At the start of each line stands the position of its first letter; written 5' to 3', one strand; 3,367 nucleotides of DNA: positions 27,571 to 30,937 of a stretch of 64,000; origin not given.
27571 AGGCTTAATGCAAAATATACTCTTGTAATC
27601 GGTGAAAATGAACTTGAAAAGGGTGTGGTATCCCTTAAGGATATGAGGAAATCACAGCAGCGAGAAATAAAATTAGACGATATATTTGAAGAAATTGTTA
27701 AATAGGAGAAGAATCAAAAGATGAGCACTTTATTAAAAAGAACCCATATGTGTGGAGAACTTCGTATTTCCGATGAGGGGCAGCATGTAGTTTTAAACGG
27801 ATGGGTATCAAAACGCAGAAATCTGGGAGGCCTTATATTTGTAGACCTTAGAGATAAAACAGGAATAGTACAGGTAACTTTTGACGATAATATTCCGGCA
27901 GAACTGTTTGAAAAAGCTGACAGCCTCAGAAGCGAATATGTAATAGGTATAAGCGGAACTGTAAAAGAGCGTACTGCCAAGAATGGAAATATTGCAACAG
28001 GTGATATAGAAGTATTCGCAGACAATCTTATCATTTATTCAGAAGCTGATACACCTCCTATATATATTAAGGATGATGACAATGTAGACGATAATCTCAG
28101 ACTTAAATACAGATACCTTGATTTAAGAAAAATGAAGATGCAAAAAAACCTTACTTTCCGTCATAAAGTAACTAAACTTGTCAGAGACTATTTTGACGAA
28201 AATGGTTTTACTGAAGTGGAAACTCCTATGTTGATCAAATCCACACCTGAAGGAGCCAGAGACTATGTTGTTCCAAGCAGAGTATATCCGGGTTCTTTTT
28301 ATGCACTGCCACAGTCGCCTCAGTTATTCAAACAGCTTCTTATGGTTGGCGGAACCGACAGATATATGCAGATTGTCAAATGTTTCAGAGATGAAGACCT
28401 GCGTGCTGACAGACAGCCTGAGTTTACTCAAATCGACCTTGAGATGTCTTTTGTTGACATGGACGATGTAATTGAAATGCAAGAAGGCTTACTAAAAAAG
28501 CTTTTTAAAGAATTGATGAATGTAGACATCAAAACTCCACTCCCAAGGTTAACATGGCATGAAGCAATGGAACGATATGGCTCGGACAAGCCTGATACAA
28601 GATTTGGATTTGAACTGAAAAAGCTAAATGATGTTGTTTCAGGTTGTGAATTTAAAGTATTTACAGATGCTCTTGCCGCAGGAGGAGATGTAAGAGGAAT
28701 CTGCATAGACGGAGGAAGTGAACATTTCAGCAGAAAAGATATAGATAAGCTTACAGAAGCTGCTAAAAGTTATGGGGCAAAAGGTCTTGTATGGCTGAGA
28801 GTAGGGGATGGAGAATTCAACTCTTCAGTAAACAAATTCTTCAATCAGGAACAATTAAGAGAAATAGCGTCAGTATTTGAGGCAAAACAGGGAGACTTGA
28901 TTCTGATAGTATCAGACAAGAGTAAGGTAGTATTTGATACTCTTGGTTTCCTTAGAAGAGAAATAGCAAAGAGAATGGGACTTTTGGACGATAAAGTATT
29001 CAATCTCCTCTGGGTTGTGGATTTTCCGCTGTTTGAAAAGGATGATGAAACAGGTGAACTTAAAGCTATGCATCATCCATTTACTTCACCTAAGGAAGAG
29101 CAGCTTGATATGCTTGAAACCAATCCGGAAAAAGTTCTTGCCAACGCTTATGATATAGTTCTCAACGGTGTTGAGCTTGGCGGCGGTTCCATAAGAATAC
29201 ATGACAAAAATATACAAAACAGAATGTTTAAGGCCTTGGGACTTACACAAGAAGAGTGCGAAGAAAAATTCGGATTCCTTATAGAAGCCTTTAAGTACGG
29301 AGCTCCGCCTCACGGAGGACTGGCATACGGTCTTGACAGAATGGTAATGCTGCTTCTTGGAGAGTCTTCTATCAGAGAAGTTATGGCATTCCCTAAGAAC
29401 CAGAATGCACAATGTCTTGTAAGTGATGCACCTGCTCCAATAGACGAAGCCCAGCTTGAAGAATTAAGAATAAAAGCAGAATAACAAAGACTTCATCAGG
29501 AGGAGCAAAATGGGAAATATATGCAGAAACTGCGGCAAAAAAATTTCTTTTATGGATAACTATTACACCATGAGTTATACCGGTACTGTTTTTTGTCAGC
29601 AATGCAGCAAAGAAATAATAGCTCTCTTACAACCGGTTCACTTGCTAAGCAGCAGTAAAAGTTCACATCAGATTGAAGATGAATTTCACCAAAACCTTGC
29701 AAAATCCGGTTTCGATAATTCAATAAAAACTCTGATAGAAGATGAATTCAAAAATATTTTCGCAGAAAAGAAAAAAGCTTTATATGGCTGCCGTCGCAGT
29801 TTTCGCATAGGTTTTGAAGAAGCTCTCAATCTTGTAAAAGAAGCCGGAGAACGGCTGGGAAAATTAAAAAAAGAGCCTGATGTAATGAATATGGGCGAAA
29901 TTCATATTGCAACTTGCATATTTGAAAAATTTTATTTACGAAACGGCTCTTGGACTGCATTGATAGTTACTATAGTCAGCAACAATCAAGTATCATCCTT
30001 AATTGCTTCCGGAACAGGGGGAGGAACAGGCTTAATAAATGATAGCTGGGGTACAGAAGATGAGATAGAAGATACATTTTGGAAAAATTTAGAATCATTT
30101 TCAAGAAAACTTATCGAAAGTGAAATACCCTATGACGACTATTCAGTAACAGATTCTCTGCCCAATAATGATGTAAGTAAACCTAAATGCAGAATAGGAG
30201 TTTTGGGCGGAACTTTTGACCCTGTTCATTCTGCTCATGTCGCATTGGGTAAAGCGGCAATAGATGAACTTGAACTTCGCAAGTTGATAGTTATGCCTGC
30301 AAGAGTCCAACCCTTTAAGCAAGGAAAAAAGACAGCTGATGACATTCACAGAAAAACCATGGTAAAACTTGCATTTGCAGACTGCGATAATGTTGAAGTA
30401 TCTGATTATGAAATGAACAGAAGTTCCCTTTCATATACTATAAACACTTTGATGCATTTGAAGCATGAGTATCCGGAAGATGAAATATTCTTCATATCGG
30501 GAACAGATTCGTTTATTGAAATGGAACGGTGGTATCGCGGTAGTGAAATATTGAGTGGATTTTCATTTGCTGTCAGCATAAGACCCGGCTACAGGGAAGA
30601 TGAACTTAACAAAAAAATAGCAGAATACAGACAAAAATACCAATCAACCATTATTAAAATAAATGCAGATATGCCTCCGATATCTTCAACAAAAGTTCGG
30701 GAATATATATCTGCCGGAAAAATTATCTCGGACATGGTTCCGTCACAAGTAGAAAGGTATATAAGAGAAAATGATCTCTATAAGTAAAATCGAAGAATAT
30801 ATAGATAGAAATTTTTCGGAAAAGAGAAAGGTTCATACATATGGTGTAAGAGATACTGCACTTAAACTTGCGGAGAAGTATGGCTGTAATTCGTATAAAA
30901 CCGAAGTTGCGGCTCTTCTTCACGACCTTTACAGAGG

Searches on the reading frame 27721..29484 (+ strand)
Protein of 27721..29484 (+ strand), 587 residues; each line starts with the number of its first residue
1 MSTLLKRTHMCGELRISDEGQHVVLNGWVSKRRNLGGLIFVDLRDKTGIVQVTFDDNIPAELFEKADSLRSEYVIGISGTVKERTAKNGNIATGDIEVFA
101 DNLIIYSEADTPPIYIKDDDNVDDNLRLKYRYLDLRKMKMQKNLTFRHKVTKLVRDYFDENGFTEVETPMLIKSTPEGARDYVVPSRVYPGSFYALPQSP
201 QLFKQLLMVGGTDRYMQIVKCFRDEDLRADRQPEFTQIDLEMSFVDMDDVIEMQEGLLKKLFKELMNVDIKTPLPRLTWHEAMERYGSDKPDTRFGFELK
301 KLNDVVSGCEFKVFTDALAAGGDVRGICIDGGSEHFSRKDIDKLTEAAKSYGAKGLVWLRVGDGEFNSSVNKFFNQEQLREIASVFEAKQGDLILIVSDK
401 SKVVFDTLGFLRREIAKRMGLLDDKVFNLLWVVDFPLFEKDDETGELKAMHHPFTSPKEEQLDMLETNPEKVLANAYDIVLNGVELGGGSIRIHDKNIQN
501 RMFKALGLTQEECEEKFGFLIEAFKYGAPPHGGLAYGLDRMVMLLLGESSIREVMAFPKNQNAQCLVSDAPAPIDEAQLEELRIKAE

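Call 43: search_protein_families(library=ncbifam, proteins=[window:27721-29484:+], max_evalue=1e-10)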
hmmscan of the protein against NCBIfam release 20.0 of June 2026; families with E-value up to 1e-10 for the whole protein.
window:27721-29484:+ (587 aa): 15 families
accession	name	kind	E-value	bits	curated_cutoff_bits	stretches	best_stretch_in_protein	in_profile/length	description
NF001750.0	PRK00476.1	equivalog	8.8e-261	866.3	443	1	6-586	4-586/590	aspartate--tRNA ligase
TIGR00459.1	aspS_bact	equivalog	1.6e-239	796.2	373.85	1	6-585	2-582/586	aspartate--tRNA ligase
NF009460.0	PRK12820.1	equivalog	9.5e-199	662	1379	1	9-583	24-614/723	bifunctional aspartyl-tRNA synthetase/aspartyl/glutamyl-tRNA amidotransferase subunit C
NF003483.0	PRK05159.1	equivalog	1.2e-76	258.4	353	2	6-295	3-301/438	aspartate--tRNA(Asn) ligase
TIGR00458.1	aspS_nondisc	equivalog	1.7e-70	238.2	368.4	2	16-267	8-255/428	aspartate--tRNA(Asn) ligase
NF001756.1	PRK00484.1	subfamily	7.5e-47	160.1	468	2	16-267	47-292/488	lysine--tRNA ligase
TIGR00499.1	lysS_bact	equivalog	1.6e-44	152.4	427.6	1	12-280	45-309/496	lysine--tRNA ligase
NF003037.0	PRK03932.1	equivalog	3.1e-42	145.1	414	2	19-267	15-264/451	asparagine--tRNA ligase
TIGR00457.1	asnS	equivalog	8.3e-42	143.5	342.6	1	19-272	15-270/455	asparagine--tRNA ligase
NF002821.0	PRK02983.1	equivalog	5.5e-40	137.2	742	2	6-260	645-894/1102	bifunctional lysylphosphatidylglycerol synthetase/lysine--tRNA ligase LysX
NF009101.0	PRK12445.1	subfamily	3.2e-32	111.7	1026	1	23-267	68-307/505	lysine--tRNA ligase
TIGR00462.1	genX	equivalog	1.4e-24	87.1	286.9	1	146-301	3-154/304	EF-P lysine aminoacylase EpmA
NF006828.0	PRK09350.1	equivalog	5.2e-23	81.8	264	0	470-560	229-323/325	elongation factor P--(R)-beta-lysine ligase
NF005052.0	PRK06462.1-1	equivalog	1.5e-16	60.4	368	1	121-269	28-177/353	asparagine synthetase A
NF005054.0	PRK06462.1-4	equivalog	4.4e-14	52.3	309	0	130-290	11-193/318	asparagine synthetase A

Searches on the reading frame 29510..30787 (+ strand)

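Call 65: search_protein_families(library=ncbifam, proteins=[window:29510-30787:+], max_evalue=1e-20)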
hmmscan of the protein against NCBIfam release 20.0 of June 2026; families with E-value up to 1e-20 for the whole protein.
window:29510-30787:+ (425 aa): 7 families
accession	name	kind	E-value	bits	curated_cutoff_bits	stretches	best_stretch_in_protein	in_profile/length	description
TIGR00482.1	TIGR00482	equivalog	5.1e-50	170.2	112.45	1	231-424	1-194/194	nicotinate (nicotinamide) nucleotide adenylyltransferase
NF000840.1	PRK00071.1-3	equivalog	7e-49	166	150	1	226-425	5-199/201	nicotinate-nucleotide adenylyltransferase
NF005519.0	PRK07152.1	equivalog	9e-48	163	315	1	228-424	2-184/361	nicotinate-nucleotide adenylyltransferase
NF000841.0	PRK00071.1-4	equivalog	1.7e-40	138.9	197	1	225-425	5-193/194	nicotinate-nucleotide adenylyltransferase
NF000839.0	PRK00071.1-1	equivalog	8.3e-38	130.5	187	1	229-425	8-216/219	nicotinate-nucleotide adenylyltransferase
NF000843.0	PRK00071.2-2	equivalog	2.6e-26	92.4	240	1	223-376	8-159/212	nicotinate-nucleotide adenylyltransferase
NF005410.0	PRK06973.1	equivalog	1.3e-24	86.8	214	1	223-376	18-174/243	nicotinate-nucleotide adenylyltransferase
